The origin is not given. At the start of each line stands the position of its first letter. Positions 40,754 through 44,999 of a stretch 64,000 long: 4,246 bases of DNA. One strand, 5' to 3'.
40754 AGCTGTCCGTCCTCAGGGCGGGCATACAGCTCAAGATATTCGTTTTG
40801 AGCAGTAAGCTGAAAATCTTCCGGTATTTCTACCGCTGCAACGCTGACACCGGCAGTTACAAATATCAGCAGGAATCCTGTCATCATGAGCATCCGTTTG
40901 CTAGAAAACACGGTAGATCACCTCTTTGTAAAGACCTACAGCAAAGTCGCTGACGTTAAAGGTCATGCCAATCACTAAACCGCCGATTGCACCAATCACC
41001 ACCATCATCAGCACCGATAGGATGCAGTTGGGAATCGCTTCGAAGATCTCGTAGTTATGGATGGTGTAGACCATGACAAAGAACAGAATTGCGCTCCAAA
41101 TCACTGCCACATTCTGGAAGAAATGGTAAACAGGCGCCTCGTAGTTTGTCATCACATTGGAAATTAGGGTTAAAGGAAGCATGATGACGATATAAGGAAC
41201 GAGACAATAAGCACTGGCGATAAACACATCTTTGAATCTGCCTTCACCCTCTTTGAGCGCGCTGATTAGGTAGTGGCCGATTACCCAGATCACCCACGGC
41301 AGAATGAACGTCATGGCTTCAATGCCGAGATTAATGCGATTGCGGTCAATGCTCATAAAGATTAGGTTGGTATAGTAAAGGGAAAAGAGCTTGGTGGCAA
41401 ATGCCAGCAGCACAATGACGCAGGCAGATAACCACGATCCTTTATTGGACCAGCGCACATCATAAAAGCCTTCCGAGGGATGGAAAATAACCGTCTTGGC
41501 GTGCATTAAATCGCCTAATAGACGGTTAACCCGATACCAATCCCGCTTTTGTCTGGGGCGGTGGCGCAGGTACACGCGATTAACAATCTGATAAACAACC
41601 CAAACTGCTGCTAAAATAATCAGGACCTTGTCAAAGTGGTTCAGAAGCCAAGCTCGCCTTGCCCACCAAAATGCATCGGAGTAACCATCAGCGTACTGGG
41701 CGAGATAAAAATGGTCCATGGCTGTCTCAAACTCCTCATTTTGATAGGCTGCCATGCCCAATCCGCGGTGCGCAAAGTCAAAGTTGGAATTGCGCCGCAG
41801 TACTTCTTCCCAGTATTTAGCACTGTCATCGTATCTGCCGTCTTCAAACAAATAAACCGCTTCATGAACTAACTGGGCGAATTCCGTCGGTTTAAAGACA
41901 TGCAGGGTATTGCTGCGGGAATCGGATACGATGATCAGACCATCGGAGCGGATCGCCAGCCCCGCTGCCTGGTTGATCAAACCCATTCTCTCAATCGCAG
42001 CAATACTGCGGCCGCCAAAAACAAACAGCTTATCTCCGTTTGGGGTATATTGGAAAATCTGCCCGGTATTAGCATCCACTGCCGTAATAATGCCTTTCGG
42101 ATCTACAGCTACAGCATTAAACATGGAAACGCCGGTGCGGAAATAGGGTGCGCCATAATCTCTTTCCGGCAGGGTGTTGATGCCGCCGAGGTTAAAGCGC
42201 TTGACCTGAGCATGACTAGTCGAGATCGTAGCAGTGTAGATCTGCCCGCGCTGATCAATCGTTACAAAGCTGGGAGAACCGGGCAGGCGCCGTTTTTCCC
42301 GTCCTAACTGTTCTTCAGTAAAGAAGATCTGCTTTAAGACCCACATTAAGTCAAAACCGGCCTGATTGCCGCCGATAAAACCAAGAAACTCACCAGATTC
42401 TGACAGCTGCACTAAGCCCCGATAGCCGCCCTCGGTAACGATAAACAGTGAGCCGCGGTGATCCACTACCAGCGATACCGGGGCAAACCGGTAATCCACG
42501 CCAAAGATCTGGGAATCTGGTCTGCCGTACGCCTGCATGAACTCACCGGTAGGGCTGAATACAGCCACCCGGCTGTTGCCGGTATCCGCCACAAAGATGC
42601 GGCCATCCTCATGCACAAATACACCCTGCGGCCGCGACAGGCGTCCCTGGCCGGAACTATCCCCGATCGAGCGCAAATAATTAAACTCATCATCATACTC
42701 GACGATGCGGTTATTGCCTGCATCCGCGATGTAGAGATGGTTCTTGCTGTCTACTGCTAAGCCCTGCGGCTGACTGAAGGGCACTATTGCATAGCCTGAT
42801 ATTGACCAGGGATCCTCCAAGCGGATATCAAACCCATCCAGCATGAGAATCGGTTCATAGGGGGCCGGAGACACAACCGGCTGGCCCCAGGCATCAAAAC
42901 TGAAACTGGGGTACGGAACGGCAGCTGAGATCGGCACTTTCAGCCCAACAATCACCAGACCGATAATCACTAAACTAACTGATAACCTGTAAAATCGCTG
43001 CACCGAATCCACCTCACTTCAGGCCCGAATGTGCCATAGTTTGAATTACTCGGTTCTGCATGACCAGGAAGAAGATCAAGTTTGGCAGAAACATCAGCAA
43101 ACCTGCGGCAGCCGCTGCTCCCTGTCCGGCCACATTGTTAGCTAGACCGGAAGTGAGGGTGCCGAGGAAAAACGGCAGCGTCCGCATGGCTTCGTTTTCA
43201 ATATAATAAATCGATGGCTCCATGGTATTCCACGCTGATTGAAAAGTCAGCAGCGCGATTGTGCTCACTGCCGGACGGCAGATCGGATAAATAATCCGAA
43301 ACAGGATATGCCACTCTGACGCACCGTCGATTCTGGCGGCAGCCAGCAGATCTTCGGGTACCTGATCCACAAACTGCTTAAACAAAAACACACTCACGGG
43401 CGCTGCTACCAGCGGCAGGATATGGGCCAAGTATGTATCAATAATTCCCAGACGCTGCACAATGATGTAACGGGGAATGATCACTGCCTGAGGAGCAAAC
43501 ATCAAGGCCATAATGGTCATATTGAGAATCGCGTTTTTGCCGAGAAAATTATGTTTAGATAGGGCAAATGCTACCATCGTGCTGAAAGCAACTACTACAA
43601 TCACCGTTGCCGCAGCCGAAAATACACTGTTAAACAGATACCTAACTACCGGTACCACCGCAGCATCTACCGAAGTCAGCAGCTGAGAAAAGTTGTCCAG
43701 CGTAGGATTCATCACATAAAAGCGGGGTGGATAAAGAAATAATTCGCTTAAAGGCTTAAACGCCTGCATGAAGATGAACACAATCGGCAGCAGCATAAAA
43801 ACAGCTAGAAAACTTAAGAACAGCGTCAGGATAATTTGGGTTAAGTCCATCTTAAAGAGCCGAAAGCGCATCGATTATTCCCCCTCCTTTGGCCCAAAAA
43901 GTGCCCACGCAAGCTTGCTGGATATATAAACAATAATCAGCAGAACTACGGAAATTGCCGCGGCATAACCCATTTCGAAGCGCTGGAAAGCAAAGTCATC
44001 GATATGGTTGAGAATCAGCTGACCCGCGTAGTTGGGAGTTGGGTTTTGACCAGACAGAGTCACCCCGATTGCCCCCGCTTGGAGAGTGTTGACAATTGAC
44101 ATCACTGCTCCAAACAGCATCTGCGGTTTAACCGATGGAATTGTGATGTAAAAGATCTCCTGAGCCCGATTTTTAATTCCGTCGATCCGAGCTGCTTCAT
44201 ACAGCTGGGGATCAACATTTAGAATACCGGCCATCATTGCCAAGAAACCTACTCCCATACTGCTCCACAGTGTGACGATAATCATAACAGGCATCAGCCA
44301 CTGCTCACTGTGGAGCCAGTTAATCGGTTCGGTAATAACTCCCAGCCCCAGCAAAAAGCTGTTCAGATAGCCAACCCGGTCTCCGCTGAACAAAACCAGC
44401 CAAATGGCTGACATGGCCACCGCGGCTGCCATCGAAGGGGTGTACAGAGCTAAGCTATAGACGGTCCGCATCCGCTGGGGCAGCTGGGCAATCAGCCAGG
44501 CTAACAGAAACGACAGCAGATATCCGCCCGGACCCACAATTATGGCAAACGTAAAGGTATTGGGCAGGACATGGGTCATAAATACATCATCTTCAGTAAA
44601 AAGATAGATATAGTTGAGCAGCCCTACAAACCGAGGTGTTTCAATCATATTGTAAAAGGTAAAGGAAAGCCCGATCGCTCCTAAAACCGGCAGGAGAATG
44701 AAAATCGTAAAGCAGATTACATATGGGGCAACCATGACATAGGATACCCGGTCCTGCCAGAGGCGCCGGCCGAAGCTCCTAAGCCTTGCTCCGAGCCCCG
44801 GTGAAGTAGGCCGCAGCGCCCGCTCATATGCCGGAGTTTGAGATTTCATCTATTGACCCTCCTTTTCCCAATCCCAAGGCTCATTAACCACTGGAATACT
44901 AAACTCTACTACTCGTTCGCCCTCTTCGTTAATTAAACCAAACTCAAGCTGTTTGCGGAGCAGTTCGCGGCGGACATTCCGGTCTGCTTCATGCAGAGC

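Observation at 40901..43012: NHL beta-propeller fused to a Yip1-type 5-TM domain, encoded inside an ABC importer operon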

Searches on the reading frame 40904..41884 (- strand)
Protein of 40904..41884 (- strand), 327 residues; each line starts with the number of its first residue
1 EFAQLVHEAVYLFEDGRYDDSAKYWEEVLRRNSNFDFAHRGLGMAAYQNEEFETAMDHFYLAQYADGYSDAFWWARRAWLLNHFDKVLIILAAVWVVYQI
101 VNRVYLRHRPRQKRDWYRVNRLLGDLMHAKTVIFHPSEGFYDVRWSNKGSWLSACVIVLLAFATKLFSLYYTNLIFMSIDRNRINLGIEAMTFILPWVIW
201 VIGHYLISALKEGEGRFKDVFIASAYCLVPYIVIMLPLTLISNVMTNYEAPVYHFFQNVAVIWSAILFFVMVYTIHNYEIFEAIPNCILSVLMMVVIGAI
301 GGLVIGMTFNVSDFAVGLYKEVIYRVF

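Call 63: search_protein_representatives(protein=window:40904-41884:-)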
Query: 327 residues. Proteins with E-value up to 0.001 (for the whole library): 2056; up to 1e-10: 1223; up to 1e-30: 356. The best 150 are listed.
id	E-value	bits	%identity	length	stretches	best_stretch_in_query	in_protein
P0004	2.7e-177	605.3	78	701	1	1-327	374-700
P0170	2.6e-68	247.0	40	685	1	1-325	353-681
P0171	2.1e-65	237.5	38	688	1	1-326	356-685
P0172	4.7e-62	226.5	39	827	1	1-324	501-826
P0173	1.9e-61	224.5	36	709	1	1-322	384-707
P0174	6.9e-57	209.5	38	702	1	2-325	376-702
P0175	5.1e-56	206.6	33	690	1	2-325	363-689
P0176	3.7e-55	203.8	35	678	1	1-325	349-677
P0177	4.5e-55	203.5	33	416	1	2-324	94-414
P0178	6.4e-55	203.0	36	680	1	8-324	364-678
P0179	3.6e-54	200.5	35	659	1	1-322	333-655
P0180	4.3e-54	200.3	36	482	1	1-325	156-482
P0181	5.5e-54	200.0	37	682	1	1-323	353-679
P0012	2.2e-53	198.0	36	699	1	2-325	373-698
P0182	6.2e-53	196.5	37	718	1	1-325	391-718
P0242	2.2e-42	161.8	32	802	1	1-309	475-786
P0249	6.0e-42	160.4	29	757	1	2-325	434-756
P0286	9.7e-40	153.1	29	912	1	2-325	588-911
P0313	3.0e-38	148.2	29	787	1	2-326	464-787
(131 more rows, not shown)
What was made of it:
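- Family size: 356 clusters at 50% identity match the TPR-TM-Yip1 part at E<=1e-30 (call 63).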

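Call 66: search_protein_families(library=pfam, proteins=[P0172, P0286, P0242, P0313, P0249], max_evalue=0.001)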
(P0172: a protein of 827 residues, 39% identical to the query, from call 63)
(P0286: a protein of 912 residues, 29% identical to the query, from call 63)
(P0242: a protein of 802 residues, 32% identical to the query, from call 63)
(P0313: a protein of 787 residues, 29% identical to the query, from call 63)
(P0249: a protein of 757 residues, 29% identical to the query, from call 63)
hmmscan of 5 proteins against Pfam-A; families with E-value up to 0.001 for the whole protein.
P0172 (827 aa): 3 families
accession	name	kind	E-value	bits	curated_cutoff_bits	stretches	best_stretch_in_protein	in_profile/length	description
PF01436.27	NHL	-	2.3e-19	68.8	20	2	233-259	1-27/28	NHL repeat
PF04893.22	Yip1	-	1.8e-09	38.2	28.6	1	633-800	2-170/173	Yip1 domain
PF08450.18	SGL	-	3.4e-08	33.8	26.3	1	198-281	145-229/246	SMP-30/Gluconolactonase/LRE-like region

P0286 (912 aa): 3 families
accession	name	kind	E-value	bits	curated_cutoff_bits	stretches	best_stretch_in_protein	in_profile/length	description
PF04893.22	Yip1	-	5.5e-16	59.4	28.6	1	716-885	2-171/173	Yip1 domain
PF01436.27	NHL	-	1.4e-15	56.9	20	1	309-336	1-28/28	NHL repeat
PF17170.10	DUF5128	-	0.00031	20.5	22.9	0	318-348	51-81/321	6-bladed beta-propeller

P0242 (802 aa): 3 families
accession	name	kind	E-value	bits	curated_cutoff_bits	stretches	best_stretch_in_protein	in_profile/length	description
PF04893.22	Yip1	-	4.6e-08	33.6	28.6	1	611-777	3-171/173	Yip1 domain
PF01436.27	NHL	-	2.5e-06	27.7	20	0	445-471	2-28/28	NHL repeat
PF06739.17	SBBP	-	1.8e-05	25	20.5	0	352-373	13-34/38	Beta-propeller repeat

P0313 (787 aa): 7 families
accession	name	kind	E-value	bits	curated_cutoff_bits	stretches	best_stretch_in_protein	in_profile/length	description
PF01436.27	NHL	-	7.3e-15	54.6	20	1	190-217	1-28/28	NHL repeat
PF04893.22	Yip1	-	1.1e-13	51.9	28.6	1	592-762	2-172/173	Yip1 domain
PF13449.12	Phytase-like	-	8.5e-05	23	27.6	0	192-232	69-110/284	Esterase-like activity of phytase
PF08450.18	SGL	-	0.00014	22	26.3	0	185-228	180-221/246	SMP-30/Gluconolactonase/LRE-like region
PF06739.17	SBBP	-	0.00017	21.9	20.5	0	310-326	13-29/38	Beta-propeller repeat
PF20067.5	SSL_N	-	0.00043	20.5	18.9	0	191-208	21-38/46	Strictosidine synthase-like, N-terminal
PF07719.23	TPR_2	-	0.00055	20.3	27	0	500-522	3-25/34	Tetratricopeptide repeat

P0249 (757 aa): 3 families
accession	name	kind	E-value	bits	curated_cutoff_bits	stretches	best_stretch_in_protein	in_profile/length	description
PF01436.27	NHL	-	2.4e-12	46.7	20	0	157-182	1-26/28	NHL repeat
PF04893.22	Yip1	-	1.8e-11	44.7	28.6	1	563-732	3-172/173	Yip1 domain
PF13432.12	TPR_16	-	0.00077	20.3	32.7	0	439-495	2-58/65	Tetratricopeptide repeat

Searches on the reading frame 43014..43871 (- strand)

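Call 4: search_protein_families(library=pfam, proteins=[window:43014-43871:-], max_evalue=0.01)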
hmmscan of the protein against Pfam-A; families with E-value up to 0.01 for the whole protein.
window:43014-43871:- (285 aa): 1 family
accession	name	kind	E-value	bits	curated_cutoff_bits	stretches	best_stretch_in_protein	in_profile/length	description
PF00528.27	BPD_transp_1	-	2.2e-08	34.5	26.4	1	98-272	6-176/184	Binding-protein-dependent transport system inner membrane component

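Call 5: search_protein_families(library=ncbifam, proteins=[window:43014-43871:-], max_evalue=0.01)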
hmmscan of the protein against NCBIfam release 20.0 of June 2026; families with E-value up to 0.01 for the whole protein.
window:43014-43871:- (285 aa): 15 families
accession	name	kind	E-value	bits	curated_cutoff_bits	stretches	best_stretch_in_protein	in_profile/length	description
NF008210.0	PRK10973.1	equivalog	2.5e-24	86.5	297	1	22-281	19-278/281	sn-glycerol-3-phosphate ABC transporter permease UgpE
NF040932.1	ABC_arch_GlcU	equivalog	1.2e-17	64.5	340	1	13-279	3-264/272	glucose ABC transporter permease GlcU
NF008231.0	PRK10998.1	equivalog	1.9e-15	57.2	261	1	43-285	46-295/296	maltose ABC transporter permease MalG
NF007047.0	PRK09500.1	equivalog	1.2e-10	41.4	326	1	12-211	4-194/257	spermidine/putrescine ABC transporter permease PotC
TIGR02141.1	modB_ABC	equivalog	1.1e-06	28.4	182.6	1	83-211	4-146/208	molybdate ABC transporter permease subunit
NF006939.0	PRK09421.1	equivalog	1.1e-06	28.2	262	1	82-234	15-184/230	molybdate ABC transporter permease subunit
TIGR01581.1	Mo_ABC_porter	hypoth_equivalog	4.3e-06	26.4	210.3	1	78-213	22-171/225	ABC transporter permease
TIGR03262.1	PhnU2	equivalog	1.2e-05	24.1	593.25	1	168-271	432-529/546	putative 2-aminoethylphosphonate ABC transporter permease subunit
NF011624.0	PRK15050.1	equivalog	0.00029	20.1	247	1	92-255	117-269/297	2-aminoethylphosphonate ABC transporter permease subunit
NF007044.0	PRK09497.1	equivalog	0.0014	18.2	348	1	110-213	124-218/285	spermidine/putrescine ABC transporter permease PotB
TIGR00969.1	3a0106s02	subfamily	0.0019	17.7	240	0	164-214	162-212/272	sulfate ABC transporter permease subunit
NF040839.1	tungstate_WtpB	equivalog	0.003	17.2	340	0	44-212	15-192/251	tungstate ABC transporter permease WtpB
TIGR02140.1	permease_CysW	equivalog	0.0033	16.9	329.1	0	13-263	4-245/261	sulfate ABC transporter permease subunit CysW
NF008196.0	PRK10952.1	equivalog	0.0035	16.2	439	1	151-203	214-266/356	glycine betaine/L-proline ABC transporter permease ProW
TIGR02139.1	permease_CysT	equivalog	0.005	16.5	246.1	0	13-263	7-248/265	sulfate ABC transporter permease subunit CysT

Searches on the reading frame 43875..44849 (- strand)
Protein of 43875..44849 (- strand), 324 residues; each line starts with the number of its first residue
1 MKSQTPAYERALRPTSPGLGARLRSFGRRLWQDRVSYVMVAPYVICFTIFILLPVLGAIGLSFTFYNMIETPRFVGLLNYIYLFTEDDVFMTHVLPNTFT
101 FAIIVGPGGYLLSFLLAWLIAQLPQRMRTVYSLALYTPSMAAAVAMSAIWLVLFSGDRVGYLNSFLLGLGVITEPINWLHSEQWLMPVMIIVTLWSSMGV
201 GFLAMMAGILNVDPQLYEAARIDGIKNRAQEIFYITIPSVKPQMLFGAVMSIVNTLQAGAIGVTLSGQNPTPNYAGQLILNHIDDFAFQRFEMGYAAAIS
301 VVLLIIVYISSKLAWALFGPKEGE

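Call 4: search_protein_families(library=pfam, proteins=[window:43875-44849:-], max_evalue=0.01)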
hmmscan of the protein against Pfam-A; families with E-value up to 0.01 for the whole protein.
window:43875-44849:- (324 aa): 1 family
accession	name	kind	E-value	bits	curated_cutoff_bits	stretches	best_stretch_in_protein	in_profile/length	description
PF00528.27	BPD_transp_1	-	1.5e-12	48.1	26.4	1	122-309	15-172/184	Binding-protein-dependent transport system inner membrane component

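Call 5: search_protein_families(library=ncbifam, proteins=[window:43875-44849:-], max_evalue=0.01)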
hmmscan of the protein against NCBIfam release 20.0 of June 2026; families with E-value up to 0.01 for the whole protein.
window:43875-44849:- (324 aa): 4 families
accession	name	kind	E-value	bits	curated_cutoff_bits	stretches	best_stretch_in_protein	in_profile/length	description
NF040931.1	ABC_arch_GlcT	equivalog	4.1e-19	69.3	360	1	40-319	2-271/278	glucose ABC transporter permease GlcT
NF007044.0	PRK09497.1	equivalog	1e-12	48.1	348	1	36-308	8-265/285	spermidine/putrescine ABC transporter permease PotB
NF007963.0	PRK10683.1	equivalog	7.7e-07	28.8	489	1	76-308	82-299/317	putrescine ABC transporter permease PotH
NF043074.1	MMSYN1_0196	equivalog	3.2e-05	23.4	350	1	37-309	11-254/277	spermidine/putrescine ABC transporter permease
